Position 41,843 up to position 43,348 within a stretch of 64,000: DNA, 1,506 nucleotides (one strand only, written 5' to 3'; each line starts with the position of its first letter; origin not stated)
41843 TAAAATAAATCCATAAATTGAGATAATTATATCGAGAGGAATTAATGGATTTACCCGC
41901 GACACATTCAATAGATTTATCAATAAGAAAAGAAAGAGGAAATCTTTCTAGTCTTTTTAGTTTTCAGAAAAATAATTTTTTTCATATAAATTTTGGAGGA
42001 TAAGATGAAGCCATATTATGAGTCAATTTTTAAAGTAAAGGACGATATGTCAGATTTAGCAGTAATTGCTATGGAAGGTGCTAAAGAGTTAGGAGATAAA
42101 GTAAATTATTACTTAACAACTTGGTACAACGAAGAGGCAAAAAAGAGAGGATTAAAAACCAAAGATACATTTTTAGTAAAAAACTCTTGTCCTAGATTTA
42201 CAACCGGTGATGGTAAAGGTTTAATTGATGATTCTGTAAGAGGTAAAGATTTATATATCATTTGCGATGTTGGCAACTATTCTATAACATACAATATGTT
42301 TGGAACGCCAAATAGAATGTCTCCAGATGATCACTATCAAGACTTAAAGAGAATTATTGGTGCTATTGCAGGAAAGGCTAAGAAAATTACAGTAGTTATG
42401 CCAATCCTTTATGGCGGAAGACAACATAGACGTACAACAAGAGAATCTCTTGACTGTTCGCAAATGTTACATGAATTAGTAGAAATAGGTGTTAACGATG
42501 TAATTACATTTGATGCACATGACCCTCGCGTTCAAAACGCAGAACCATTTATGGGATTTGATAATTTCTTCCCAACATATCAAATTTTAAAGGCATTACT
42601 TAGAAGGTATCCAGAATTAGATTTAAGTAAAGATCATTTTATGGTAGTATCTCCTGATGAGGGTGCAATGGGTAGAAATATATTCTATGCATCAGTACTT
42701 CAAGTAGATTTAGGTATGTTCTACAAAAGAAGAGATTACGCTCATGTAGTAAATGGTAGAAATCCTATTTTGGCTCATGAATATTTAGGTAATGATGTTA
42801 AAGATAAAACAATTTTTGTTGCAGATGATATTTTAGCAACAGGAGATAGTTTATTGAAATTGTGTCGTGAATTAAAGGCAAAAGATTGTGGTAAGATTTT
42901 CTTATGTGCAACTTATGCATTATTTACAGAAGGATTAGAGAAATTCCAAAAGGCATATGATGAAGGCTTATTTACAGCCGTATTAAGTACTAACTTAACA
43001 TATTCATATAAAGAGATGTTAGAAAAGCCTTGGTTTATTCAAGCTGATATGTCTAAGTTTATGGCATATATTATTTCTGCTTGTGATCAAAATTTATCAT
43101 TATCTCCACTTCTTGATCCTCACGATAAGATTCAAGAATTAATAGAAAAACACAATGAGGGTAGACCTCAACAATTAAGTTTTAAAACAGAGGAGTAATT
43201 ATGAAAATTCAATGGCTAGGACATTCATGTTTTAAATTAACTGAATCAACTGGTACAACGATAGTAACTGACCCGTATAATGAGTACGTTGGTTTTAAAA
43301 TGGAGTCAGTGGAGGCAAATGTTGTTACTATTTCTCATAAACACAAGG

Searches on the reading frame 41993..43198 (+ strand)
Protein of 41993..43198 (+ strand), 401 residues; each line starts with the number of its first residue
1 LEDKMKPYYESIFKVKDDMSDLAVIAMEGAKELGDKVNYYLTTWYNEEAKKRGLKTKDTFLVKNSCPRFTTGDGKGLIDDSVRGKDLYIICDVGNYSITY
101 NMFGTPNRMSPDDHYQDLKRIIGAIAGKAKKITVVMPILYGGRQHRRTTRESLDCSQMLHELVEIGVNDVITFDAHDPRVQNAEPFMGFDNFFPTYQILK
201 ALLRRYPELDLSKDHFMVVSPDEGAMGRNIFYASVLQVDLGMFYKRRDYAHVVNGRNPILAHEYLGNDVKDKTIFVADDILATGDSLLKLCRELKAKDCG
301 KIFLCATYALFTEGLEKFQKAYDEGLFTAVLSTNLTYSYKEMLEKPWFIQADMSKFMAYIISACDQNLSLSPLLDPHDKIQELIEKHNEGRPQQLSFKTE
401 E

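Call 4: search_protein_families(library=pfam, proteins=[window:41993-43198:+])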
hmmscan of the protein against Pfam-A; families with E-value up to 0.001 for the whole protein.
window:41993-43198:+ (401 aa): 3 families
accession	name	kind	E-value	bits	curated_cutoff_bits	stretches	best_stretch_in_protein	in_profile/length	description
PF13793.12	Pribosyltran_N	-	5.5e-14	52.5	25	1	23-166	2-117/117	N-terminal domain of ribose phosphate pyrophosphokinase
PF00156.33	Pribosyltran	-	9.2e-13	48.2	26.3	1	215-308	30-124/158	Phosphoribosyl transferase domain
PF14681.12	UPRTase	-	0.00019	21.4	27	1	257-324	106-174/206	Uracil phosphoribosyltransferase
